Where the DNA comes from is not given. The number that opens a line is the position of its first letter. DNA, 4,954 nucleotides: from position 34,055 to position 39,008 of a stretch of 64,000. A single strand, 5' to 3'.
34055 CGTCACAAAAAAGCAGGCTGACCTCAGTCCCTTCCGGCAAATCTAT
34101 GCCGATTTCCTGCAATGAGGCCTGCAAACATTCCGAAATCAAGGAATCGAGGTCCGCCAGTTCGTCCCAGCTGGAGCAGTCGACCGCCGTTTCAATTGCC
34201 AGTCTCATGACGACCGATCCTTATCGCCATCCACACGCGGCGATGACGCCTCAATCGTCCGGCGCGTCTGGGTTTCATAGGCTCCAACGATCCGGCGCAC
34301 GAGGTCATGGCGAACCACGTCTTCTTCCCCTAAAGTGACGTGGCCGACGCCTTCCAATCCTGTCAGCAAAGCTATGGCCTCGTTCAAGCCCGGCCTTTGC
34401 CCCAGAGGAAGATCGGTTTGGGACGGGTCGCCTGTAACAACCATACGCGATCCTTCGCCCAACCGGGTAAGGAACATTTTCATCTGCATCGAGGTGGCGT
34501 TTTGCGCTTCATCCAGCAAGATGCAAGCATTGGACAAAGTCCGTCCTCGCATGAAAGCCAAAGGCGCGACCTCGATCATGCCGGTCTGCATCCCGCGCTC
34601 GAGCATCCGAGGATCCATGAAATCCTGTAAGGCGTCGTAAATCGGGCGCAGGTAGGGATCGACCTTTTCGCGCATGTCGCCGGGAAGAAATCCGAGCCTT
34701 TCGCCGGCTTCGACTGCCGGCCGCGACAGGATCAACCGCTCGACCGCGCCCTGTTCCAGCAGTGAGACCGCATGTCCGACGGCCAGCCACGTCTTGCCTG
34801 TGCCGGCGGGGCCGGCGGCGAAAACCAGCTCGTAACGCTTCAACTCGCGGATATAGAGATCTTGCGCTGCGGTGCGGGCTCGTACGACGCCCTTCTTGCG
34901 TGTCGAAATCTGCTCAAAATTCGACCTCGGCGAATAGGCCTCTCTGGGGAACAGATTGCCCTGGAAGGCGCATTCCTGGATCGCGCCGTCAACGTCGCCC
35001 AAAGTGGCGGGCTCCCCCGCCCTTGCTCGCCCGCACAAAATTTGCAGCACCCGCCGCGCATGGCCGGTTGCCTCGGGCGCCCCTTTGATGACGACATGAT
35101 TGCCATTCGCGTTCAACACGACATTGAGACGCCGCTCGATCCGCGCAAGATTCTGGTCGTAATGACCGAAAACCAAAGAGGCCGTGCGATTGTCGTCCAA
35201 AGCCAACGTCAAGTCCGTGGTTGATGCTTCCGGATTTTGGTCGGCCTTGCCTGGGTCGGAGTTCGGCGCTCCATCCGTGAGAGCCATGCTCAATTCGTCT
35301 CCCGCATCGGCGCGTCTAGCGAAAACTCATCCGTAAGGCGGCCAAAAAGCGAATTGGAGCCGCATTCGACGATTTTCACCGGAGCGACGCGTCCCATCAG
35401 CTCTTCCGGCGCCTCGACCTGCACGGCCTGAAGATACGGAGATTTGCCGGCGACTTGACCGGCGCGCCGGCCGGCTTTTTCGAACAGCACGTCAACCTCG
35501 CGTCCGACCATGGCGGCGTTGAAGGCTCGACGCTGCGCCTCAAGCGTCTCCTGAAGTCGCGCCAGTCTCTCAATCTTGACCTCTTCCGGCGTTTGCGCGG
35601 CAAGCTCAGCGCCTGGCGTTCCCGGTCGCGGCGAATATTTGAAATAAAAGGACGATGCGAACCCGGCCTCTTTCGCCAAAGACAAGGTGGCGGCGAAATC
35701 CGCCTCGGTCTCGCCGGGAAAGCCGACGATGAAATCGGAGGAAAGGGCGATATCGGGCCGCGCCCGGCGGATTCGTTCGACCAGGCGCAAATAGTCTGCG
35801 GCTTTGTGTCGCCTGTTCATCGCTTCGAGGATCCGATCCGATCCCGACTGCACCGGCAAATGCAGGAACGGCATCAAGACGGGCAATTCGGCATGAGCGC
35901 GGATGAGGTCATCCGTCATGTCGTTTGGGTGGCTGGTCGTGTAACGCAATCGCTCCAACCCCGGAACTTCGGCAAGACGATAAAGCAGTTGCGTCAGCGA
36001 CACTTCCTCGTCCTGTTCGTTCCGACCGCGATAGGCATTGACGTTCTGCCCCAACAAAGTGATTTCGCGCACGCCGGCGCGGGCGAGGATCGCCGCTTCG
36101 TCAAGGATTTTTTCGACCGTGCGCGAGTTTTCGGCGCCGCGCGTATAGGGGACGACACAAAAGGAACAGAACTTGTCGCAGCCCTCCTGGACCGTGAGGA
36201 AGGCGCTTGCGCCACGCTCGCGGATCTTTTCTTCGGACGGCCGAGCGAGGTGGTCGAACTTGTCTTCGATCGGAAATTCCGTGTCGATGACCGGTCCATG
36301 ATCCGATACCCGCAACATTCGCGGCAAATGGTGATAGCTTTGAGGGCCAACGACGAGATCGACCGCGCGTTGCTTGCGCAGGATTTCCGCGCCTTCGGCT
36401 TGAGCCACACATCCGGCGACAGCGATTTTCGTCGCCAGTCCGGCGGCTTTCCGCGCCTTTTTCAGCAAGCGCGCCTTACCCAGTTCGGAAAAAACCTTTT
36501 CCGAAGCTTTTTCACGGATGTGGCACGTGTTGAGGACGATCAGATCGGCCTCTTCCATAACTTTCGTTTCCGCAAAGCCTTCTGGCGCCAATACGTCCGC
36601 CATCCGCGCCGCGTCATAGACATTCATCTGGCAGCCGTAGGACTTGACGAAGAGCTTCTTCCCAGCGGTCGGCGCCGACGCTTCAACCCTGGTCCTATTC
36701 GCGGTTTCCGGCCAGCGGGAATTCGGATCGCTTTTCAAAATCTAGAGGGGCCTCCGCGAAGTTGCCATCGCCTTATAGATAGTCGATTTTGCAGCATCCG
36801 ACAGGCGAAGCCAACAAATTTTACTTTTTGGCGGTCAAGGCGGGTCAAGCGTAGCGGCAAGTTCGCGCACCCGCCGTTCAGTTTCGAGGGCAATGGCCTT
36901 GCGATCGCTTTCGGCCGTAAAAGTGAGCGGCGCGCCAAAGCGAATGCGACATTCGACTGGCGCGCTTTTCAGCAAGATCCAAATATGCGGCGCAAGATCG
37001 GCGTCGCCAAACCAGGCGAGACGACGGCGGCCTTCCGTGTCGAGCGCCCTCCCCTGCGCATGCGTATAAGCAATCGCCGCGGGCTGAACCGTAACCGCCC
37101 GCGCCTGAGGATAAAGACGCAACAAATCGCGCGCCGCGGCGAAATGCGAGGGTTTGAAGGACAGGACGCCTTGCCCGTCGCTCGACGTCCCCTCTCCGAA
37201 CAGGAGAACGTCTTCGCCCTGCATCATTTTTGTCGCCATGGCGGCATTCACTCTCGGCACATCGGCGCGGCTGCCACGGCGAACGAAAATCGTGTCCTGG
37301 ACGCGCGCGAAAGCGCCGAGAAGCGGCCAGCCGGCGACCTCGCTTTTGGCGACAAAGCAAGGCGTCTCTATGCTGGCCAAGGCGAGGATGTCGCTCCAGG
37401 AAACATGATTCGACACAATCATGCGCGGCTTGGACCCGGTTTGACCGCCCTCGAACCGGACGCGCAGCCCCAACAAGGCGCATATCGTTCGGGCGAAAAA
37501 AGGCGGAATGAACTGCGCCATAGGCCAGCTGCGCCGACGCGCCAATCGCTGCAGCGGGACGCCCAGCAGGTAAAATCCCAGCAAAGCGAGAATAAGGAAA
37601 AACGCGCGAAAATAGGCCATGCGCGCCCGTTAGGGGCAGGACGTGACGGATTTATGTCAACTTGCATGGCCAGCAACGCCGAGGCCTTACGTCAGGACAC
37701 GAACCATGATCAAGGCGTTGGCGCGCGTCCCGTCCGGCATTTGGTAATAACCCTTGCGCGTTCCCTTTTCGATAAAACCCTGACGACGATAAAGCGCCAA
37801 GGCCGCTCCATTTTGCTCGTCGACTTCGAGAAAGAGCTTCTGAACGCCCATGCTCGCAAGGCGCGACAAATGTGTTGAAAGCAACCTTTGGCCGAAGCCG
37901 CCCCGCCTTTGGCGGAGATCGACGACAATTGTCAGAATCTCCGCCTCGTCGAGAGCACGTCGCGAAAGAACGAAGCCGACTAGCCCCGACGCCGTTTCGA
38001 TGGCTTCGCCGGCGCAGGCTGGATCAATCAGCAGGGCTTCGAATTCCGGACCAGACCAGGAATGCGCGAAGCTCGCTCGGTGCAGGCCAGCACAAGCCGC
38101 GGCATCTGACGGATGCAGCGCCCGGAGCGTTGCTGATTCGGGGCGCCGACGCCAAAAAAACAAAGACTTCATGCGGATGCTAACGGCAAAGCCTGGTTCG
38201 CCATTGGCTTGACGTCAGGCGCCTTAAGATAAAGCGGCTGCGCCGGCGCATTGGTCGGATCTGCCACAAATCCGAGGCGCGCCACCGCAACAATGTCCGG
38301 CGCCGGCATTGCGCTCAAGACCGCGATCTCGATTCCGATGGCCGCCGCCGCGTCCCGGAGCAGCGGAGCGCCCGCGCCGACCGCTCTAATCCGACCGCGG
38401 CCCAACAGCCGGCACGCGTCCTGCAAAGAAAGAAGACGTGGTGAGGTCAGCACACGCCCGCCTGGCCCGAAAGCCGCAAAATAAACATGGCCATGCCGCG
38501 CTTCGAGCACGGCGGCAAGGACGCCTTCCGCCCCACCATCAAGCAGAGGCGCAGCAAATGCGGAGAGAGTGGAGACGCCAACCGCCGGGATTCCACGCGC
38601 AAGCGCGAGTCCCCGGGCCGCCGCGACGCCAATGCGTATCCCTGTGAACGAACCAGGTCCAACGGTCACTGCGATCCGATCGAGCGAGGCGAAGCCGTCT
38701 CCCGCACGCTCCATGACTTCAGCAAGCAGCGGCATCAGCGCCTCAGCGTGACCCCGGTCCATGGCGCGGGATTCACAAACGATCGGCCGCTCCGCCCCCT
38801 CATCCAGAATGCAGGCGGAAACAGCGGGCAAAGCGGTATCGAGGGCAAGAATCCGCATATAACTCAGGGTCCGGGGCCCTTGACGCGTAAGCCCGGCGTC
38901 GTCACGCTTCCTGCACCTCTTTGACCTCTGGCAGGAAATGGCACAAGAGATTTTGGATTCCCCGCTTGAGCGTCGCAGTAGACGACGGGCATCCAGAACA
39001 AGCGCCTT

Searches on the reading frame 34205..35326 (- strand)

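Call 36: search_protein_families(library=ncbifam, proteins=[window:34205-35326:-], max_evalue=1e-70)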
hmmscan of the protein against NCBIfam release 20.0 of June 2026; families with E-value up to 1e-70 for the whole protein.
window:34205-35326:- (373 aa): 0 families

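Call 38: search_protein_families(library=ncbifam, proteins=[window:34205-35293:-], max_evalue=1e-30)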
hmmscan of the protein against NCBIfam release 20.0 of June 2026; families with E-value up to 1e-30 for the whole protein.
window:34205-35293:- (362 aa): 1 family
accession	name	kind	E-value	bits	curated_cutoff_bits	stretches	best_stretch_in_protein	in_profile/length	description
NF007827.1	PRK10536.1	equivalog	2.4e-60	204.1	380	1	131-339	43-253/253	phosphate starvation-inducible protein PhoH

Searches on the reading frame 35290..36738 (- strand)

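Call 38: search_protein_families(library=ncbifam, proteins=[window:35290-36738:-], max_evalue=1e-30)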
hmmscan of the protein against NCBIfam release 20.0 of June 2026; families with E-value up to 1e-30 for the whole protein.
window:35290-36738:- (482 aa): 7 families
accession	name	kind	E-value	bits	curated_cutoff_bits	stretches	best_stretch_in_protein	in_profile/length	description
TIGR01574.1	miaB-methiolase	equivalog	5.1e-142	473.9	355.3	1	28-468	1-436/437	tRNA (N6-isopentenyl adenosine(37)-C2)-methylthiotransferase MiaB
TIGR00089.1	TIGR00089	subfamily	2.6e-139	464.7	251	1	28-466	1-429/429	MiaB/RimO family radical SAM methylthiotransferase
TIGR01579.1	MiaB-like-C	equivalog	4.6e-92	309.4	357.05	1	32-455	2-415/416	tRNA (N(6)-L-threonylcarbamoyladenosine(37)-C(2))-methylthiotransferase MtaB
NF010916.0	PRK14336.1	equivalog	1.5e-89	300.6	606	1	30-470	5-414/418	tRNA (N6-isopentenyl adenosine(37)-C2)-methylthiotransferase MiaB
TIGR01125.1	TIGR01125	equivalog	2e-75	254.5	356.95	1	30-431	3-390/432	30S ribosomal protein S12 methylthiotransferase RimO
TIGR01578.1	MiaB-like-B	hypoth_equivalog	5.6e-69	232.9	314.7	1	28-468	1-420/421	tRNA (N(6)-L-threonylcarbamoyladenosine(37)-C(2))-methylthiotransferase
TIGR04014.1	B12_SAM_MJ_0865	equivalog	5.7e-31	107.7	360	0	173-411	155-394/434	methyl-coenzyme M reductase glutamine C-methyltransferase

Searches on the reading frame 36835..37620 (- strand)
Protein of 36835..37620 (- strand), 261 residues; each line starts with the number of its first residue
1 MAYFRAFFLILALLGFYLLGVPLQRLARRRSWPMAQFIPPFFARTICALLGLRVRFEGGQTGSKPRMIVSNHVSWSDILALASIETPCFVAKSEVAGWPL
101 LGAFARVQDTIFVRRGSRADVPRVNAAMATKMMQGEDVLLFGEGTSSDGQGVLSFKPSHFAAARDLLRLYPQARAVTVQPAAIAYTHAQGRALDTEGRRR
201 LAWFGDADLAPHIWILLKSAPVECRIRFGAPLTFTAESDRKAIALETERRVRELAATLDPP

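Call 38: search_protein_families(library=ncbifam, proteins=[window:36835-37620:-], max_evalue=1e-30)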
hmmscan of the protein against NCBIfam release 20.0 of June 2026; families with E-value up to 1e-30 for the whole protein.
window:36835-37620:- (261 aa): 2 families
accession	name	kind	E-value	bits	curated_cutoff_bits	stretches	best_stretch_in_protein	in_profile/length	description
NF052553.1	LyOrLpactfOlsABRUA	equivalog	1.8e-75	253.5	300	1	3-256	4-256/263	lyso-ornithine lipid O-acyltransferase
NF052552.1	LyOrLpactfOlsARHOCB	equivalog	2.1e-43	148.3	300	1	22-253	45-266/271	lyso-ornithine lipid O-acyltransferase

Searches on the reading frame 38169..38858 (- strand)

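Call 38: search_protein_families(library=ncbifam, proteins=[window:38169-38858:-], max_evalue=1e-30)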
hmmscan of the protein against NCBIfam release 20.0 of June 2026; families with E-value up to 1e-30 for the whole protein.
window:38169-38858:- (229 aa): 1 family
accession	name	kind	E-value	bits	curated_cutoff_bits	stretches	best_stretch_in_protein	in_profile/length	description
TIGR03725.1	T6A_YeaZ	equivalog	5.9e-45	153.9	69.3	1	3-212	1-212/212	tRNA (adenosine(37)-N6)-threonylcarbamoyltransferase complex dimerization subunit type 1 TsaB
